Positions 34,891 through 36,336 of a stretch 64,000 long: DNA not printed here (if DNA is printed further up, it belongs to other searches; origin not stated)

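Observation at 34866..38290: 3.4-kb island of five monocistronic hypothetical genes, each with a near-consensus promoter, most with their own terminator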

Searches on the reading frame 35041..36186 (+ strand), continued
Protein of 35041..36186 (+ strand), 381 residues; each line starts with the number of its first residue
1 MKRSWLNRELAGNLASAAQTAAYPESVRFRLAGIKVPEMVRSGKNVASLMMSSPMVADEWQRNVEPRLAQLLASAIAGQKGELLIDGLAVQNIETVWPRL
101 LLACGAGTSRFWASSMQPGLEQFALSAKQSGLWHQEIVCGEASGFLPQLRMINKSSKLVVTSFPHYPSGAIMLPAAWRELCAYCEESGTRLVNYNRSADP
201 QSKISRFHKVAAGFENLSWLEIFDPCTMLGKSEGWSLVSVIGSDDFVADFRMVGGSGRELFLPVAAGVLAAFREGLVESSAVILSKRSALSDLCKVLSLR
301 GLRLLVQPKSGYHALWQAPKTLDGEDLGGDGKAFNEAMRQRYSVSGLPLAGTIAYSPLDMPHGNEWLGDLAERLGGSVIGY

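Call 36: search_protein_families(library=ncbifam, proteins=[window:35041-36186:+], max_evalue=1)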
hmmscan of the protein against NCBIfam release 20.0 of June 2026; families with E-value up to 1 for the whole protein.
window:35041-36186:+ (381 aa): 4 families
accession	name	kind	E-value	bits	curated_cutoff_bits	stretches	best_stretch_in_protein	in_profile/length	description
NF005613.0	PRK07366.1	equivalog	0.0022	17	486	1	144-192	150-202/391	LL-diaminopimelate aminotransferase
TIGR03947.1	viomycin_VioD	equivalog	0.0029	16.6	390.9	1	149-197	135-184/359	capreomycidine synthase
TIGR04544.1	3metArgNH2trans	equivalog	0.019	14.1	350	1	126-192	116-183/366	beta-methylarginine biosynthesis bifunctional aminotransferase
NF005732.0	PRK07550.1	equivalog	0.1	11.6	366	1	130-210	137-221/389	aminotransferase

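Call 37: search_protein_families(library=padloc, proteins=[window:35041-36186:+], max_evalue=1)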
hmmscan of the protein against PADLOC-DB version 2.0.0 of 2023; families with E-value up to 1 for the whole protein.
window:35041-36186:+ (381 aa): 0 families

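Call 38: search_protein_families(library=phrogs, proteins=[window:35041-36186:+], max_evalue=1)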
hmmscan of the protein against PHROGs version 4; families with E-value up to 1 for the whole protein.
window:35041-36186:+ (381 aa): 0 families

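Call 40: search_protein_representatives(alignment_id=A1)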
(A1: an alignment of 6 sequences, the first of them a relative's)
Query: 6 sequences, 382 profile positions. Proteins with E-value up to 0.001 (for the whole library): 84; up to 1e-10: 58; up to 1e-30: 27. The best 84 are listed.
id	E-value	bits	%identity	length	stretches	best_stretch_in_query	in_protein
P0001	7.5e-192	653.9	-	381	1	1-382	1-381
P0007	1.2e-161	554.4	-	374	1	26-381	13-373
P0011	6.7e-65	236.0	-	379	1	29-379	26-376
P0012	1.5e-46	175.6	-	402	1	20-382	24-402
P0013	4.6e-43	164.1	-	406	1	82-382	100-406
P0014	6.5e-42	160.3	-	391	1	37-358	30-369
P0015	6.6e-41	157.0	-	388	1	28-358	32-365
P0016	1.1e-40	156.3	-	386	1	31-364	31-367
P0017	3.2e-39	151.5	-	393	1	40-363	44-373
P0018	5.6e-38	147.4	-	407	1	63-378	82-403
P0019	1.1e-37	146.5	-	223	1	162-380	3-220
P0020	2.7e-37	145.1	-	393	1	79-357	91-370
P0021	6.9e-37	143.8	-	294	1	136-382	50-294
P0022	2.2e-35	138.9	-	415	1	156-382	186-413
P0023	4.8e-35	137.7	-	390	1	14-381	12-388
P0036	3.8e-30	121.6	-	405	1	17-359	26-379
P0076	1.9e-06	43.6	-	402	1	112-371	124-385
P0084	2.6e-04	36.6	-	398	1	115-363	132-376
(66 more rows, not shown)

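Call 41: search_protein_families(library=pfam, proteins=[P0011, P0012, P0013, P0014, P0016, P0018, P0023, P0036, P0076, P0084], max_evalue=0.1)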
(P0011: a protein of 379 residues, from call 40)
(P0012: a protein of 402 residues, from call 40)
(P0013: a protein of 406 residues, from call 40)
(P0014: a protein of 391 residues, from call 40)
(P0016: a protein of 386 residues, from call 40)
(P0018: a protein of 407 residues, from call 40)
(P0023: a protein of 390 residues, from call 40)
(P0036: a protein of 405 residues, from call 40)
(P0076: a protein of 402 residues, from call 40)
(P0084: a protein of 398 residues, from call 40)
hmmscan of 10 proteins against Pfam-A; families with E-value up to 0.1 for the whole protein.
P0011 (379 aa): 0 families

P0012 (402 aa): 2 families
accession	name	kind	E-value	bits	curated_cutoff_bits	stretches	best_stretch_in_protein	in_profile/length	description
PF00155.27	Aminotran_1_2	-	1.3e-27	97.4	19.7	1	32-378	3-346/361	Aminotransferase class I and II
PF01212.27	Beta_elim_lyase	-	0.00037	20.3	27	1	173-274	127-222/288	Beta-eliminating lyase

P0013 (406 aa): 1 family
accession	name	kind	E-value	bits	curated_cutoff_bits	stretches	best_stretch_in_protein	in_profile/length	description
PF00155.27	Aminotran_1_2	-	1.2e-22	81.1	19.7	1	37-394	2-356/361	Aminotransferase class I and II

P0014 (391 aa): 1 family
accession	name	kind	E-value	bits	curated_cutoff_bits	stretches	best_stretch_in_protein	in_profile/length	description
PF00155.27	Aminotran_1_2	-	2e-20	73.7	19.7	1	19-328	3-310/361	Aminotransferase class I and II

P0016 (386 aa): 4 families
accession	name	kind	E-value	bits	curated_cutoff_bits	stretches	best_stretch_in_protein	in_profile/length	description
PF00155.27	Aminotran_1_2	-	3.2e-24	86.3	19.7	1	25-372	2-357/361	Aminotransferase class I and II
PF12897.13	Asp_aminotransf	-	0.002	17.4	27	1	167-265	183-284/421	Aspartate amino-transferase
PF01261.30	AP_endonuc_2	-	0.0072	16.5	31.1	0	272-319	90-132/249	Xylose isomerase-like TIM barrel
PF01212.27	Beta_elim_lyase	-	0.013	15.3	27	1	155-253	126-218/288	Beta-eliminating lyase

P0018 (407 aa): 2 families
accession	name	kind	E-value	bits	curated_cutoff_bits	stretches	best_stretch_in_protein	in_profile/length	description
PF00155.27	Aminotran_1_2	-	4.9e-20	72.5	19.7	1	97-396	60-361/361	Aminotransferase class I and II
PF01212.27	Beta_elim_lyase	-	0.01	15.6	27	1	177-236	127-187/288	Beta-eliminating lyase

P0023 (390 aa): 1 family
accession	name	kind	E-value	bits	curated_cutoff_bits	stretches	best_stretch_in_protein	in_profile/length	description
PF00155.27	Aminotran_1_2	-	3.6e-25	89.3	19.7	1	25-368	4-350/361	Aminotransferase class I and II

P0036 (405 aa): 1 family
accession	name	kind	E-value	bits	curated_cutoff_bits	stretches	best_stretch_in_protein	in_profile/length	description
PF00155.27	Aminotran_1_2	-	1.7e-29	103.6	19.7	1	34-370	2-333/361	Aminotransferase class I and II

P0076 (402 aa): 3 families
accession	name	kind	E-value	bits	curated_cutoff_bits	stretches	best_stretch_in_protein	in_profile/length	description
PF00155.27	Aminotran_1_2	-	1.4e-49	169.7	19.7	1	40-374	3-346/361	Aminotransferase class I and II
PF00266.25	Aminotran_5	-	0.00012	21.7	21.5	1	98-212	61-177/371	Aminotransferase class-V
PF01053.26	Cys_Met_Meta_PP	-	0.07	12.1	27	0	110-213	79-176/381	Cys/Met metabolism PLP-dependent enzyme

P0084 (398 aa): 1 family
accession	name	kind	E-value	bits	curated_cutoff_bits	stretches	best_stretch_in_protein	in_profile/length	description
PF00155.27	Aminotran_1_2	-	8.2e-43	147.4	19.7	1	75-374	38-346/361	Aminotransferase class I and II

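Call 44: search_protein_families(library=ncbifam, proteins=[P0012, P0013, P0016, P0023, P0036, P0076, P0084], max_evalue=0.00001)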
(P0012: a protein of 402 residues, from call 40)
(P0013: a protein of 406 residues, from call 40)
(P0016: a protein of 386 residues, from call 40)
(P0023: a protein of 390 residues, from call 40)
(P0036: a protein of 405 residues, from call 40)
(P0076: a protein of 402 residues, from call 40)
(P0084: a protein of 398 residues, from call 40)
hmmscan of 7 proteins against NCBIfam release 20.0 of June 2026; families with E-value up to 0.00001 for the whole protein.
P0012 (402 aa): 45 families (the best 25 are shown)
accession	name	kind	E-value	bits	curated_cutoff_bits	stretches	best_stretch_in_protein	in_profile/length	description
NF004937.0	PRK06290.1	equivalog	2e-37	128.9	585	1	15-382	27-386/410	LL-diaminopimelate aminotransferase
NF006756.0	PRK09276.1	subfamily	1.5e-36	126.1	507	1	13-366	14-349/387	LL-diaminopimelate aminotransferase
TIGR03540.1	DapC_direct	equivalog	1.6e-36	126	593.25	1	14-366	13-347/383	LL-diaminopimelate aminotransferase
NF005815.0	PRK07681.1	equivalog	2.1e-26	92.9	545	1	130-342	124-331/399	LL-diaminopimelate aminotransferase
NF006604.0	PRK09148.1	equivalog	9.8e-26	90.6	648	1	144-366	138-352/406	LL-diaminopimelate aminotransferase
NF041364.1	GntC_guanitoxin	equivalog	4.4e-25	88.3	415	1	130-365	91-319/356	guanitoxin biosynthesis PLP-dependent (S)-gamma-hydroxy-L-arginine cyclodehydratase GntC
NF005977.0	PRK08068.1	subfamily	1.7e-24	86.8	494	1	119-344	117-334/391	transaminase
NF006033.0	PRK08175.1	equivalog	7.6e-24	84.4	647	1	15-341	21-335/407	alanine transaminase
NF005613.0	PRK07366.1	equivalog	1e-23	84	486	1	129-365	122-350/391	LL-diaminopimelate aminotransferase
NF004611.0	PRK05942.1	equivalog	4.8e-23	81.8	628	1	14-366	19-353/394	aspartate aminotransferase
NF006387.0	PRK08636.1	equivalog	7e-23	81.3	675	1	168-358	170-354/403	LL-diaminopimelate aminotransferase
NF005744.0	PRK07568.1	subfamily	2e-22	79.6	389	1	17-360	17-339/398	pyridoxal phosphate-dependent aminotransferase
TIGR03537.1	DapC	equivalog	1.2e-18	67.3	453.6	1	99-338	65-292/350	succinyldiaminopimelate transaminase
NF005855.0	PRK07777.1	equivalog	5.6e-17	62.1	553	1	156-369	147-351/391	pyridoxal phosphate-dependent aminotransferase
NF006514.0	PRK08960.1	equivalog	1e-16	60.8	554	1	21-336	23-322/388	pyridoxal phosphate-dependent aminotransferase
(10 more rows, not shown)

P0013 (406 aa): 45 families (the best 25 are shown)
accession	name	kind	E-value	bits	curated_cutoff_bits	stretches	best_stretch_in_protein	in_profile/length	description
NF004937.0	PRK06290.1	equivalog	5.7e-40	137.3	585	1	21-394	27-392/410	LL-diaminopimelate aminotransferase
TIGR03540.1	DapC_direct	equivalog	4.4e-34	118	593.25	1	19-396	12-377/383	LL-diaminopimelate aminotransferase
NF006756.0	PRK09276.1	subfamily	1.2e-33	116.6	507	1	18-400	13-383/387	LL-diaminopimelate aminotransferase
NF005613.0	PRK07366.1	equivalog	9.5e-24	84.1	486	1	11-383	5-369/391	LL-diaminopimelate aminotransferase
NF004611.0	PRK05942.1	equivalog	2e-23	83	628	1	8-406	7-393/394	aspartate aminotransferase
NF006604.0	PRK09148.1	equivalog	1e-22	80.7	648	1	19-376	14-356/406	LL-diaminopimelate aminotransferase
NF041364.1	GntC_guanitoxin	equivalog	2.8e-22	79.1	415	1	138-379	87-327/356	guanitoxin biosynthesis PLP-dependent (S)-gamma-hydroxy-L-arginine cyclodehydratase GntC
NF005977.0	PRK08068.1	subfamily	6.1e-20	71.8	494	1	19-377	15-355/391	transaminase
NF005815.0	PRK07681.1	equivalog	1.7e-18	66.8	545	1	11-349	7-333/399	LL-diaminopimelate aminotransferase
NF006033.0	PRK08175.1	equivalog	2.1e-18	66.5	647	1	11-383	11-375/407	alanine transaminase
NF006387.0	PRK08636.1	equivalog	1.1e-17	64.1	675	1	180-394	176-380/403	LL-diaminopimelate aminotransferase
NF041091.1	asp_aminotase_Arch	equivalog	3.2e-16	59.1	550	1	175-381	156-349/376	aspartate aminotransferase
NF006514.0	PRK08960.1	equivalog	1.7e-15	56.7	554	1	137-383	118-366/388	pyridoxal phosphate-dependent aminotransferase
NF005588.0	PRK07309.1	equivalog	5.7e-15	55.1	576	1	37-399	31-379/391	pyridoxal phosphate-dependent aminotransferase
NF005855.0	PRK07777.1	equivalog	8.3e-15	55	553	1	176-382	160-358/391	pyridoxal phosphate-dependent aminotransferase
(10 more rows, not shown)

P0016 (386 aa): 47 families (the best 25 are shown)
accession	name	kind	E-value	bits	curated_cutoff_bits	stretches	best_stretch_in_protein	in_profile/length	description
NF004937.0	PRK06290.1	equivalog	3.1e-49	167.8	585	1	9-362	27-383/410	LL-diaminopimelate aminotransferase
NF006756.0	PRK09276.1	subfamily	6.2e-48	163.6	507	1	8-354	15-354/387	LL-diaminopimelate aminotransferase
TIGR03540.1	DapC_direct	equivalog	3.1e-46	158.1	593.25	1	8-354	13-352/383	LL-diaminopimelate aminotransferase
NF005613.0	PRK07366.1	equivalog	6.3e-31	107.7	486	1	5-354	11-356/391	LL-diaminopimelate aminotransferase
NF004611.0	PRK05942.1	equivalog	8e-29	100.8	628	1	8-355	19-359/394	aspartate aminotransferase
NF005977.0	PRK08068.1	subfamily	2e-28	99.7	494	1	11-352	19-353/391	transaminase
NF005815.0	PRK07681.1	equivalog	7.8e-28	97.6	545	1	6-352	14-352/399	LL-diaminopimelate aminotransferase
NF006033.0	PRK08175.1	equivalog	5.7e-26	91.4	647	1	8-356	20-367/407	alanine transaminase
NF006604.0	PRK09148.1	equivalog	1.5e-25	90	648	1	8-355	15-358/406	LL-diaminopimelate aminotransferase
NF006387.0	PRK08636.1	equivalog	2.2e-24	86.3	675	1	7-347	16-360/403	LL-diaminopimelate aminotransferase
NF041091.1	asp_aminotase_Arch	equivalog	3.7e-23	82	550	1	143-356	142-347/376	aspartate aminotransferase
NF041364.1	GntC_guanitoxin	equivalog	6.8e-22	77.8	415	1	116-358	88-329/356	guanitoxin biosynthesis PLP-dependent (S)-gamma-hydroxy-L-arginine cyclodehydratase GntC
TIGR03537.1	DapC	equivalog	3.3e-21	75.6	453.6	1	88-327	59-299/350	succinyldiaminopimelate transaminase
NF005744.0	PRK07568.1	subfamily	4.1e-20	72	389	1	11-345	17-341/398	pyridoxal phosphate-dependent aminotransferase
NF006514.0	PRK08960.1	equivalog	5.1e-18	65.1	554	1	16-358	24-356/388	pyridoxal phosphate-dependent aminotransferase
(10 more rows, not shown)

P0023 (390 aa): 35 families (the best 25 are shown)
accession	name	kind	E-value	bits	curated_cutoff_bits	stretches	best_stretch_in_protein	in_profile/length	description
NF004937.0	PRK06290.1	equivalog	7.4e-34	117.1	585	1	5-369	26-385/410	LL-diaminopimelate aminotransferase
NF006756.0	PRK09276.1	subfamily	1.5e-28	99.8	507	1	6-361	16-356/387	LL-diaminopimelate aminotransferase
TIGR03540.1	DapC_direct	equivalog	3.8e-27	95.2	593.25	1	6-361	14-354/383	LL-diaminopimelate aminotransferase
NF041364.1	GntC_guanitoxin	equivalog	8.5e-21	74.2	415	1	140-357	110-323/356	guanitoxin biosynthesis PLP-dependent (S)-gamma-hydroxy-L-arginine cyclodehydratase GntC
NF006604.0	PRK09148.1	equivalog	1.9e-18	66.7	648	1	112-357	116-355/406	LL-diaminopimelate aminotransferase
NF005613.0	PRK07366.1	equivalog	2.5e-18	66.3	486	1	112-360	115-357/391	LL-diaminopimelate aminotransferase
NF006387.0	PRK08636.1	equivalog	1.2e-17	64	675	1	163-332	175-342/403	LL-diaminopimelate aminotransferase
NF006033.0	PRK08175.1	equivalog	1.2e-17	63.9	647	1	119-330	128-336/407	alanine transaminase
NF005815.0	PRK07681.1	equivalog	3.4e-17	62.6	545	1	112-331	116-332/399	LL-diaminopimelate aminotransferase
NF004611.0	PRK05942.1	equivalog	5.3e-16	58.6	628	1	17-357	30-356/394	aspartate aminotransferase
NF005977.0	PRK08068.1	subfamily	6.2e-16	58.6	494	1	112-357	117-353/391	transaminase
NF005855.0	PRK07777.1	equivalog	8.1e-16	58.3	553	1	140-361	139-355/391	pyridoxal phosphate-dependent aminotransferase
TIGR03539.1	DapC_actino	equivalog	1.6e-15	57.1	355.65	1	150-326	129-304/357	succinyldiaminopimelate transaminase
NF041091.1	asp_aminotase_Arch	equivalog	1.6e-14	53.5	550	1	166-359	163-345/376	aspartate aminotransferase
TIGR03537.1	DapC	equivalog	2.8e-13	49.6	453.6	1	116-333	90-300/350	succinyldiaminopimelate transaminase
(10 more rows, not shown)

P0036 (405 aa): 45 families (the best 25 are shown)
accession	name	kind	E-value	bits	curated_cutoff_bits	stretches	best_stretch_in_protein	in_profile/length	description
NF004937.0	PRK06290.1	equivalog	1.7e-39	135.7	585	1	12-385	21-389/410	LL-diaminopimelate aminotransferase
NF006756.0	PRK09276.1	subfamily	7.2e-32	110.7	507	1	17-371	15-354/387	LL-diaminopimelate aminotransferase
TIGR03540.1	DapC_direct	equivalog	9.4e-32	110.4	593.25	1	17-370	13-351/383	LL-diaminopimelate aminotransferase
NF006033.0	PRK08175.1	equivalog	6.3e-27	94.5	647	1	21-361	24-352/407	alanine transaminase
NF041364.1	GntC_guanitoxin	equivalog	1.6e-24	86.5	415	1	131-369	89-323/356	guanitoxin biosynthesis PLP-dependent (S)-gamma-hydroxy-L-arginine cyclodehydratase GntC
NF005977.0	PRK08068.1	subfamily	6e-24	85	494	1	17-370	16-357/391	transaminase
NF006604.0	PRK09148.1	equivalog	1.7e-20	73.4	648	1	17-369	15-355/406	LL-diaminopimelate aminotransferase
NF006387.0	PRK08636.1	equivalog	1.2e-19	70.7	675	1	27-368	27-363/403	LL-diaminopimelate aminotransferase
NF005613.0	PRK07366.1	equivalog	1.9e-18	66.7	486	1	12-373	9-365/391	LL-diaminopimelate aminotransferase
TIGR03539.1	DapC_actino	equivalog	1.5e-17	63.7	355.65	1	21-344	9-309/357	succinyldiaminopimelate transaminase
NF004611.0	PRK05942.1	equivalog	2.5e-17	62.9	628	1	17-370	19-357/394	aspartate aminotransferase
NF005815.0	PRK07681.1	equivalog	7.5e-17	61.4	545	1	14-370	13-356/399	LL-diaminopimelate aminotransferase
NF004769.0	PRK06107.1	equivalog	9.4e-17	60.8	617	1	29-351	29-342/402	aspartate transaminase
NF041091.1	asp_aminotase_Arch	equivalog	2.2e-15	56.4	550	1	21-369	15-343/376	aspartate aminotransferase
NF004770.0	PRK06108.1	subfamily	4.5e-15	55.4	422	1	33-362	36-351/396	pyridoxal phosphate-dependent aminotransferase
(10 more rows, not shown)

P0076 (402 aa): 63 families (the best 25 are shown)
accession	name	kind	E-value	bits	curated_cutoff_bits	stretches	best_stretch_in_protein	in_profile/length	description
NF004937.0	PRK06290.1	equivalog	1.4e-132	442.3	585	1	2-402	6-410/410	LL-diaminopimelate aminotransferase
TIGR03540.1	DapC_direct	equivalog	4e-99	332.1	593.25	1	21-390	12-382/383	LL-diaminopimelate aminotransferase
NF006756.0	PRK09276.1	subfamily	6.2e-97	325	507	1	21-391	14-385/387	LL-diaminopimelate aminotransferase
NF005977.0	PRK08068.1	subfamily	2.3e-79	267.4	494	1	22-391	16-386/391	transaminase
NF005815.0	PRK07681.1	equivalog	5.5e-78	262.7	545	1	23-367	17-357/399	LL-diaminopimelate aminotransferase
NF004611.0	PRK05942.1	equivalog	5e-68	229.9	628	1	20-389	17-387/394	aspartate aminotransferase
NF005613.0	PRK07366.1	equivalog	5.8e-59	200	486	1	23-391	15-387/391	LL-diaminopimelate aminotransferase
NF041091.1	asp_aminotase_Arch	equivalog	1.9e-57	194.8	550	1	28-390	17-373/376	aspartate aminotransferase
NF006033.0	PRK08175.1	equivalog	7.6e-57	193.1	647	1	21-379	19-381/407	alanine transaminase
TIGR03537.1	DapC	equivalog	3.1e-56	190.8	453.6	1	40-387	2-346/350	succinyldiaminopimelate transaminase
NF006387.0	PRK08636.1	equivalog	8.5e-56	189.7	675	1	21-360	16-362/403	LL-diaminopimelate aminotransferase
NF006604.0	PRK09148.1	equivalog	1.4e-55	188.9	648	1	21-362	14-355/406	LL-diaminopimelate aminotransferase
NF041364.1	GntC_guanitoxin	equivalog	2.2e-55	188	415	1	56-391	15-356/356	guanitoxin biosynthesis PLP-dependent (S)-gamma-hydroxy-L-arginine cyclodehydratase GntC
NF004975.0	PRK06348.1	equivalog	3.1e-50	171.3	549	1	33-391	24-382/384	pyridoxal phosphate-dependent aminotransferase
NF006229.0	PRK08361.1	equivalog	2.5e-45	155.2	624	1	31-391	26-387/391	aspartate aminotransferase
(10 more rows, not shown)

P0084 (398 aa): 65 families (the best 25 are shown)
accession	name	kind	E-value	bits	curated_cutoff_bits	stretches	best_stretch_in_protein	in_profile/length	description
NF004937.0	PRK06290.1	equivalog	3.5e-129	431.1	585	1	4-396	6-406/410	LL-diaminopimelate aminotransferase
NF006756.0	PRK09276.1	subfamily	3.5e-90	302.7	507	1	22-382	14-376/387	LL-diaminopimelate aminotransferase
TIGR03540.1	DapC_direct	equivalog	8.3e-90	301.4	593.25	1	22-382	12-374/383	LL-diaminopimelate aminotransferase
NF005815.0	PRK07681.1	equivalog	1.1e-71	242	545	1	28-363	21-353/399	LL-diaminopimelate aminotransferase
NF005977.0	PRK08068.1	subfamily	5.2e-70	236.6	494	1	43-380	34-375/391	transaminase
NF004611.0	PRK05942.1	equivalog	2.9e-62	210.9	628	1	27-379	23-377/394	aspartate aminotransferase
NF005613.0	PRK07366.1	equivalog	6.7e-54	183.4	486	1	43-362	32-354/391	LL-diaminopimelate aminotransferase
NF041364.1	GntC_guanitoxin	equivalog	9e-52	176.1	415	1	47-374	4-339/356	guanitoxin biosynthesis PLP-dependent (S)-gamma-hydroxy-L-arginine cyclodehydratase GntC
NF006033.0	PRK08175.1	equivalog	2e-51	175.2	647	1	22-362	19-360/407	alanine transaminase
NF006604.0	PRK09148.1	equivalog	1.1e-50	172.8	648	1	22-374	14-371/406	LL-diaminopimelate aminotransferase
NF006387.0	PRK08636.1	equivalog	1.2e-49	169.4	675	1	24-374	18-380/403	LL-diaminopimelate aminotransferase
TIGR03537.1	DapC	equivalog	4.5e-49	167.3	453.6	1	44-361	3-316/350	succinyldiaminopimelate transaminase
NF041091.1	asp_aminotase_Arch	equivalog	2.4e-47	161.6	550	1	73-384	58-367/376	aspartate aminotransferase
TIGR03538.1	DapC_gpp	equivalog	4.1e-41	141.1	474.6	1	22-362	11-355/395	succinyldiaminopimelate transaminase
NF006229.0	PRK08361.1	equivalog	3.9e-40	138.1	624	1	28-375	20-371/391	aspartate aminotransferase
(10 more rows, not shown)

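Call 45: list_cluster_members(proteins=[P0011, P0012, P0013, P0014, P0016, P0023, P0036])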
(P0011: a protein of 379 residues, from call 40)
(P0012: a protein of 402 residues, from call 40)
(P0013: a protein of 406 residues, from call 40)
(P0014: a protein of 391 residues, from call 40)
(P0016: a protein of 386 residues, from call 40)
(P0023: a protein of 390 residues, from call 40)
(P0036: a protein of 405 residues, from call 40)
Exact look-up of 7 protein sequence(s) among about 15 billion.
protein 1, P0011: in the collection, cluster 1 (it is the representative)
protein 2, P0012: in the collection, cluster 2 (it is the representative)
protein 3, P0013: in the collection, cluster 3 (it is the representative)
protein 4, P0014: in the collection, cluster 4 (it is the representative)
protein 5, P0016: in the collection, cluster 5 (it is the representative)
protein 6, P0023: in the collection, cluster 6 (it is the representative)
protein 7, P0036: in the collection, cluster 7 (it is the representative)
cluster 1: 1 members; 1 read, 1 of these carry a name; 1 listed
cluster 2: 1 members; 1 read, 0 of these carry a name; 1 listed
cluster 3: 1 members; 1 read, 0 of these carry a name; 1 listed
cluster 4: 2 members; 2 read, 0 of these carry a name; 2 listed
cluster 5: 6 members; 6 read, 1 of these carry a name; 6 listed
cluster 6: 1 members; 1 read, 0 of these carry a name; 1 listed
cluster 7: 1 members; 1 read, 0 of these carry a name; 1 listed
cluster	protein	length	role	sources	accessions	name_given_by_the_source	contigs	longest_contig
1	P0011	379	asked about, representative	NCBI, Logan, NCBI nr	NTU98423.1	hypothetical protein HGA64_00220 [Candidatus Falkowbacteria bacterium] | hypothetical protein [Candidatus Falkowbacteria bacterium]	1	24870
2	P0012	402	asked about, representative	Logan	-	-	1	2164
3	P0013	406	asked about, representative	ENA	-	-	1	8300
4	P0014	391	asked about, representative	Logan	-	-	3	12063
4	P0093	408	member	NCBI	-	-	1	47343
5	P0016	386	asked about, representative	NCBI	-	-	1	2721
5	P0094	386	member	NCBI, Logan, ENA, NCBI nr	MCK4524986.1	MAG: aminotransferase class I/II-fold pyridoxal phosphate-dependent enzyme [Candidatus ... | aminotransferase class I/II-fold pyridoxal phosphate-dependent enzyme [Candidatus ...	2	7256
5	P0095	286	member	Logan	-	-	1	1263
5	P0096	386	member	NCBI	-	-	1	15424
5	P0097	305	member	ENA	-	-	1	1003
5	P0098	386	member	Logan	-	-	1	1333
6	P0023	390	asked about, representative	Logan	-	-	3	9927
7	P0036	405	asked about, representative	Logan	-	-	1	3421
